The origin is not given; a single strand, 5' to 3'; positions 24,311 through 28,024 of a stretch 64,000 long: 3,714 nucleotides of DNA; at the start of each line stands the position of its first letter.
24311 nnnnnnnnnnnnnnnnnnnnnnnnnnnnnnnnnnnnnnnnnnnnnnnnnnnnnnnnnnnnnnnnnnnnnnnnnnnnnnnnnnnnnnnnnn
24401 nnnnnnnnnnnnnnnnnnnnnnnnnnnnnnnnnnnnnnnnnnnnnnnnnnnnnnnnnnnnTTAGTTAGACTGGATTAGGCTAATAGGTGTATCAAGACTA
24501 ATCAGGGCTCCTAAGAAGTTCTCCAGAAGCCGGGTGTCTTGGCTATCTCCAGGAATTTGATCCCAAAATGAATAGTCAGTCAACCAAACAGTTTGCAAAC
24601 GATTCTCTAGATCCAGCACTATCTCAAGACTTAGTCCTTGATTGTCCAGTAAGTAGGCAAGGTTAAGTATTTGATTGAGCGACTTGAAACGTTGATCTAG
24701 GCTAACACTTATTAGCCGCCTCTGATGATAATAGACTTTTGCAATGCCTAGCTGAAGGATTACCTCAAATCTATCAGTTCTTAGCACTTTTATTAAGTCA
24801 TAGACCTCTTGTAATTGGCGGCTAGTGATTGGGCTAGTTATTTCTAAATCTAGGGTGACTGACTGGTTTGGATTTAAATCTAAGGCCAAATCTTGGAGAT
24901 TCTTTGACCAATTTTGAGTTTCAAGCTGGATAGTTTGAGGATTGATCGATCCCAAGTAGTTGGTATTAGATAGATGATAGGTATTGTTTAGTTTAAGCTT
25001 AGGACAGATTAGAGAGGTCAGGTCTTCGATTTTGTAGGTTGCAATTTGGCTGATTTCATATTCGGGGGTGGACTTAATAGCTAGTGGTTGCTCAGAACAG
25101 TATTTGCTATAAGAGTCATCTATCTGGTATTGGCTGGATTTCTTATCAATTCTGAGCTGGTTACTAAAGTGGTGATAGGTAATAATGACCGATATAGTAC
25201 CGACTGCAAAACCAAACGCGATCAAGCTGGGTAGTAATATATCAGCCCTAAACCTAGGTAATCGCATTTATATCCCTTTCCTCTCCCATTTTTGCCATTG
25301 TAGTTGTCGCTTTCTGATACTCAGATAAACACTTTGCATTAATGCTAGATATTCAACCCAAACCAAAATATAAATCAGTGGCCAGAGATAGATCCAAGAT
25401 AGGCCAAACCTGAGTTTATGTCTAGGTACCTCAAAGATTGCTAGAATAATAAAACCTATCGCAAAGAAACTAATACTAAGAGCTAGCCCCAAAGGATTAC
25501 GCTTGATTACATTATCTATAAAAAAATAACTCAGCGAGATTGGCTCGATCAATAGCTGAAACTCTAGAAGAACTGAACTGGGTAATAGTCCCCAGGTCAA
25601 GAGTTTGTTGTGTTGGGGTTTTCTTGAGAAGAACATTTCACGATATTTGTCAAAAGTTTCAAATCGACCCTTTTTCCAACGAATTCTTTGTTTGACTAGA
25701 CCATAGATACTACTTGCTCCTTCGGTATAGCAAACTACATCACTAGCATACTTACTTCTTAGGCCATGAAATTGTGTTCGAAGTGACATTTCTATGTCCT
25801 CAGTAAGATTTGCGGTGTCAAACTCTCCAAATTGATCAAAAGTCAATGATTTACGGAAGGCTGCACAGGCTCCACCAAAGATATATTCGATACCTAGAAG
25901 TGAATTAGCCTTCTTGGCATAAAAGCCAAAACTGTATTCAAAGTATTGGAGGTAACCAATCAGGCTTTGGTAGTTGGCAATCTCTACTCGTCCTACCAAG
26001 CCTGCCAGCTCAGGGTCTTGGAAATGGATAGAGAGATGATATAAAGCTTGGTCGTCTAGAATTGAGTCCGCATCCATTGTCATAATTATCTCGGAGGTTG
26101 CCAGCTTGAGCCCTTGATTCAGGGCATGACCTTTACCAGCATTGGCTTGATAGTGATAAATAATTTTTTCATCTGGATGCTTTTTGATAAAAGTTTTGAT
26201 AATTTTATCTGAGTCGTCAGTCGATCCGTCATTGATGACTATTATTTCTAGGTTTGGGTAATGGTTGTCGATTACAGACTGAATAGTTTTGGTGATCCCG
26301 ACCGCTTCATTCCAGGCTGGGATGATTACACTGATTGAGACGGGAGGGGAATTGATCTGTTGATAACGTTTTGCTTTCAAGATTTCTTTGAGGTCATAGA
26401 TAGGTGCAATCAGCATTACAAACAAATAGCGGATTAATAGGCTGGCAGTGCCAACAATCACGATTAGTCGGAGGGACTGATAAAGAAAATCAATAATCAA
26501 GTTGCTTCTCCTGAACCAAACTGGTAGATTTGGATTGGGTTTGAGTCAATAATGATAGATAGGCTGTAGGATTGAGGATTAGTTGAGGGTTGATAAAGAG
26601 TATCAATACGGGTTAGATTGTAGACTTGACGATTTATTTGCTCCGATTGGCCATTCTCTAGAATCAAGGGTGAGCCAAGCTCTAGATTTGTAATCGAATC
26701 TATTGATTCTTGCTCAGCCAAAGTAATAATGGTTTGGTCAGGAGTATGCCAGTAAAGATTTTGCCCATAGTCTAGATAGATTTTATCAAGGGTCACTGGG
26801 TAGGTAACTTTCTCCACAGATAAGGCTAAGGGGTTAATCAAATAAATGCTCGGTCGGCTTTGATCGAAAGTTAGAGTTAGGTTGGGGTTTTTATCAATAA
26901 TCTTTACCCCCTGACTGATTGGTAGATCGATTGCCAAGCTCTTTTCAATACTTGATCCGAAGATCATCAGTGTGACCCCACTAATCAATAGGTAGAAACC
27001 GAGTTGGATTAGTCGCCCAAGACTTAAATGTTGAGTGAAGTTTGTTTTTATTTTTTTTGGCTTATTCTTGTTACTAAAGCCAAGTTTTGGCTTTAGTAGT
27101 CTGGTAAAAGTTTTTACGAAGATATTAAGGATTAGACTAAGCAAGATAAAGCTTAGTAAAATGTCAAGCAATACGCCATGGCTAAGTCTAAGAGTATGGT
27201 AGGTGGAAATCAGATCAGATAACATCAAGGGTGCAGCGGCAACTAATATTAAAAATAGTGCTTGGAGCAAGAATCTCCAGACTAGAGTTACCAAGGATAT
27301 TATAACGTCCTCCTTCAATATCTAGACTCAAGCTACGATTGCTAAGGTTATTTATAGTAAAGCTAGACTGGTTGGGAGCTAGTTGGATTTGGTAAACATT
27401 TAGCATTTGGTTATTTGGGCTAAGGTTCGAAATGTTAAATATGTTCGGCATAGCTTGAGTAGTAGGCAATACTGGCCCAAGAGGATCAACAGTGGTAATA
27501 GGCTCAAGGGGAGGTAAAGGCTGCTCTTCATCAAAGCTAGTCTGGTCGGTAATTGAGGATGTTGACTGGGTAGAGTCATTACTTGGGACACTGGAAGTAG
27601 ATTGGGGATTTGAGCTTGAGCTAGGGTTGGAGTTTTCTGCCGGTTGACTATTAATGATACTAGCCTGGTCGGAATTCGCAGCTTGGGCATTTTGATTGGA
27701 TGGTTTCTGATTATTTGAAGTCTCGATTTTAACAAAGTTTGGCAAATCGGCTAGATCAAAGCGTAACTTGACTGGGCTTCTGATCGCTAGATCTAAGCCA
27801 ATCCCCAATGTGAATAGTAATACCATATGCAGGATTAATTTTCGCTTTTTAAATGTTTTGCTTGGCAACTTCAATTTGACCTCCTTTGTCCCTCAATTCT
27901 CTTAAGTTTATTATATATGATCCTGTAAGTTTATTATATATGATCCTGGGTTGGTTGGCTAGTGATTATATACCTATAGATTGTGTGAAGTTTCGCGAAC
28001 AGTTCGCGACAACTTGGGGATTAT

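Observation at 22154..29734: tRNA-bounded 7.6-kb island: three QxxRW GT2 synthases, a coupled sortase and two LPSTG micro-proteins (candidate novel surface-polymer system)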

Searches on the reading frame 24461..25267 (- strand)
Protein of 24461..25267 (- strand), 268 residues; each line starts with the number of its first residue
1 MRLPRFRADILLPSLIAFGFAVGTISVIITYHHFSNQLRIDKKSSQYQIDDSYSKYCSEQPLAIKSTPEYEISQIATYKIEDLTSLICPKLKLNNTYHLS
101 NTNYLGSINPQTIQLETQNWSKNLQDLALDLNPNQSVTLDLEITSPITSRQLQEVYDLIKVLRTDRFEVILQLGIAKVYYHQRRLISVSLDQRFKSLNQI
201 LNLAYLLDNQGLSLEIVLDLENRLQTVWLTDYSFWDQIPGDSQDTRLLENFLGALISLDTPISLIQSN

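Call 3: search_protein_families(library=pfam, proteins=[window:24461-25267:-], max_evalue=0.1)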
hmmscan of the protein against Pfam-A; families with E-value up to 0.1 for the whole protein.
window:24461-25267:- (268 aa): 0 families

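Call 4: search_protein_families(library=ncbifam, proteins=[window:24461-25267:-], max_evalue=0.1)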
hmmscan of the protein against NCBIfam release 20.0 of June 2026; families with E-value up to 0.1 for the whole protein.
window:24461-25267:- (268 aa): 0 families

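Call 82: predict_structure(protein=window:24461-25264:-)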
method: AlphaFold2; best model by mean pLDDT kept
length: 267 residues; sequences in the alignment: 1
mean_pLDDT: 38.8   pTM: 0.27
mean pLDDT of the five models: 38.8, 35.9, 31.8, 31.0, 30.2
residues with pLDDT >= 90: 0; 70-90: 0; 50-70: 23; < 50: 244
segments of 3 or more residues with pLDDT < 50: 1-3, 20-153, 158-198, 207-267
pLDDT, mean of each block of 10 residues (from residue 1): 52 55 30 33 37 40 30 32 38 25 25 38 42 41 42 49 43 39 38 45 50 42 37 39 41 36 26
secondary structure, 60 per line:
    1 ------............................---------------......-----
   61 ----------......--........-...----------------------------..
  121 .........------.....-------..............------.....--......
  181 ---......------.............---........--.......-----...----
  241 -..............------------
elements in order: H7-34 H50-55 H71-76 H79-86 H119-129 E136-140 H148-161 E168-172 E175-180 E184-189 H196-208 E212-219 E222-228 H242-255

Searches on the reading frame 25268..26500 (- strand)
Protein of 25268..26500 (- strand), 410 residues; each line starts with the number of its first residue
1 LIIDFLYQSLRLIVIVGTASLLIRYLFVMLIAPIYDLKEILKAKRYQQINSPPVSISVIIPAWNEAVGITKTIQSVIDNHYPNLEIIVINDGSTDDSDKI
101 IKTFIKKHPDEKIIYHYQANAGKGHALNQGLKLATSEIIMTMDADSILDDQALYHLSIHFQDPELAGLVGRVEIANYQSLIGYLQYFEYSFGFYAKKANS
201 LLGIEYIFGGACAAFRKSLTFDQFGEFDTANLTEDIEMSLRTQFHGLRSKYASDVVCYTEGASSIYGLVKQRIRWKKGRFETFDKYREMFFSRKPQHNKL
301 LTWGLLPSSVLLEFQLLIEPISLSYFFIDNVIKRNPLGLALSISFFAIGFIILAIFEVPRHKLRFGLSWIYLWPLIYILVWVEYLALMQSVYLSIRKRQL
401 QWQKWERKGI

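Call 3: search_protein_families(library=pfam, proteins=[window:25268-26500:-], max_evalue=0.1)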
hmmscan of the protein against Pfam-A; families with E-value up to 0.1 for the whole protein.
window:25268-26500:- (410 aa): 7 families
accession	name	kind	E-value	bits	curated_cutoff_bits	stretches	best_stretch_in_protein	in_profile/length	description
PF00535.33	Glycos_transf_2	-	2.6e-33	115.8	23.3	1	57-219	1-163/168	Glycosyl transferase family 2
PF13641.12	Glyco_tranf_2_3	-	2.3e-27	96.9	27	1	53-277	2-229/230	Glycosyltransferase like family 2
PF13632.12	Glyco_trans_2_3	-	2.3e-16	60.6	27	1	138-380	1-193/198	Glycosyl transferase family group 2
PF13506.12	Glyco_transf_21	-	1.1e-08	35.2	21.7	1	123-277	18-174/174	Glycosyl transferase family 21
PF10111.15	Glyco_tranf_2_2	-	3.8e-08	33.6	27.3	1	57-148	1-94/276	Glycosyltransferase like family 2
PF03142.21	Chitin_synth_2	-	4.9e-06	25.9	27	1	96-208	162-277/527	Chitin synthase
PF14538.11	Raptor_N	-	0.045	14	27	0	68-118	46-96/151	Raptor N-terminal CASPase like domain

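Call 4: search_protein_families(library=ncbifam, proteins=[window:25268-26500:-], max_evalue=0.1)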
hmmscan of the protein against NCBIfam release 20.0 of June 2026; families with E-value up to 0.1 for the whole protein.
window:25268-26500:- (410 aa): 33 families (the best 25 are shown)
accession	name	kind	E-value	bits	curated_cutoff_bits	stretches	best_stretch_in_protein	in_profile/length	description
TIGR03937.1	PgaC_IcaA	equivalog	1e-53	182.8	422.3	1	46-380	38-378/407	poly-beta-1,6-N-acetyl-D-glucosamine synthase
TIGR03111.1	glyc2_xrt_Gpos1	hypoth_equivalog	2.8e-26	92.3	363.95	1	31-288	27-295/439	TIGR03111 family XrtG-associated glycosyltransferase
TIGR04283.1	glyco_like_mftF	equivalog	7.3e-19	68.2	182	1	56-246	1-173/221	TIGR04283 family arsenosugar biosynthesis glycosyltransferase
NF007482.0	PRK10073.1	equivalog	2.4e-18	66.3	423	1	55-151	7-101/334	glycosyltransferase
TIGR04242.1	nodulat_NodC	equivalog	8.4e-18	64.5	550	1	44-281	39-286/395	chitooligosaccharide synthase NodC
NF041875.1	EPS_EpsD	equivalog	1.3e-15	57.6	370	1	56-260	1-207/325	exopolysaccharide biosynthesis glycosyltransferase EpsD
TIGR03965.1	mycofact_glyco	equivalog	1.6e-15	57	280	1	47-255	68-276/467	mycofactocin biosynthesis glycosyltransferase MftF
NF053846.1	glyco_with_XrtP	equivalog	3.8e-15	55.5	520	2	15-176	4-176/440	XrtP-associated glycosyltransferase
NF047683.1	TeichurnBiosyTuaG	equivalog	1.1e-13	51.5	400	1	55-152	7-103/252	teichuronic acid biosynthesis protein TuaG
NF050050.1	ProtGlycPglI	equivalog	3.4e-13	49.6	500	1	55-156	3-104/306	GalNAc(5)-diNAcBac-PP-undecaprenol beta-1,3-glucosyltransferase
NF038299.1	EPS_HpsN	equivalog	4.6e-13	48.8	425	1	55-172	2-119/317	hormogonium polysaccharide biosynthesis glycosyltransferase HpsN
TIGR03030.1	CelA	equivalog_domain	2.7e-12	45.5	699.1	2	208-283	307-381/714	UDP-forming cellulose synthase catalytic subunit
TIGR03469.1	HpnB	hypoth_equivalog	1.2e-11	44.3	379.25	1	15-163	3-163/386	hopene-associated glycosyltransferase HpnB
NF010496.0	PRK13915.1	equivalog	3.1e-11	42.9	262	1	35-147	19-128/307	glucosyl-3-phosphoglycerate synthase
NF053739.1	GlytfEpsEBac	equivalog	4.6e-11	42.2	450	1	56-148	3-95/265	glycosyltransferase EpsE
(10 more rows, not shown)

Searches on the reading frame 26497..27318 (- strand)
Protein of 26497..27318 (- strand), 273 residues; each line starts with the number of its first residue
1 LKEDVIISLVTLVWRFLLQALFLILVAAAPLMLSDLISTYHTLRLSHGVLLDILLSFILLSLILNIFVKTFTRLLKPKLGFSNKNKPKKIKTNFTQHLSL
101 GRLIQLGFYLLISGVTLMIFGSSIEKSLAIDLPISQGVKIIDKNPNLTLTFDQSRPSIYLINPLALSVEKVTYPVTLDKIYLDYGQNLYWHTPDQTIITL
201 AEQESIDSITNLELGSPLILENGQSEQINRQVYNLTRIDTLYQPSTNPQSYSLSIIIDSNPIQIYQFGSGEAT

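Call 3: search_protein_families(library=pfam, proteins=[window:26497-27318:-], max_evalue=0.1)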
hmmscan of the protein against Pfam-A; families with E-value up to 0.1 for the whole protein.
window:26497-27318:- (273 aa): 0 families

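Call 4: search_protein_families(library=ncbifam, proteins=[window:26497-27318:-], max_evalue=0.1)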
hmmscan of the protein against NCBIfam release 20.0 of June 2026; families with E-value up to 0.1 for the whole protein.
window:26497-27318:- (273 aa): 1 family
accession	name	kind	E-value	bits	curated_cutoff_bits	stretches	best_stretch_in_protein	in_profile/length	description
NF010557.0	PRK13952.1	equivalog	0.046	13.9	159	1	42-89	80-127/142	large conductance mechanosensitive channel protein MscL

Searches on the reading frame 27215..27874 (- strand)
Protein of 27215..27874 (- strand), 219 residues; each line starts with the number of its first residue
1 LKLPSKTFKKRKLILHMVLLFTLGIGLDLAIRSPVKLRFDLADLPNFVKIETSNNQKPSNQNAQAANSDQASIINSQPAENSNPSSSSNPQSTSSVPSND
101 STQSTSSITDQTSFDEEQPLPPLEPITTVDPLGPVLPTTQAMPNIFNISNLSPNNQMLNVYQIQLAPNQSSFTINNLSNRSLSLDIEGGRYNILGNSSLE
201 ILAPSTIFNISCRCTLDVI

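Call 3: search_protein_families(library=pfam, proteins=[window:27215-27874:-], max_evalue=0.1)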
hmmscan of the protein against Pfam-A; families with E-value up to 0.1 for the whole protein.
window:27215-27874:- (219 aa): 0 families

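Call 4: search_protein_families(library=ncbifam, proteins=[window:27215-27874:-], max_evalue=0.1)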
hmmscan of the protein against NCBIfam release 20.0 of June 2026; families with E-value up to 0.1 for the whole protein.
window:27215-27874:- (219 aa): 1 family
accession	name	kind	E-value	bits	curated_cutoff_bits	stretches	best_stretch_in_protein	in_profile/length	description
NF033875.1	Agg_substance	equivalog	0.023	12.3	1500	1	40-134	45-141/1306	LPXTG-anchored aggregation substance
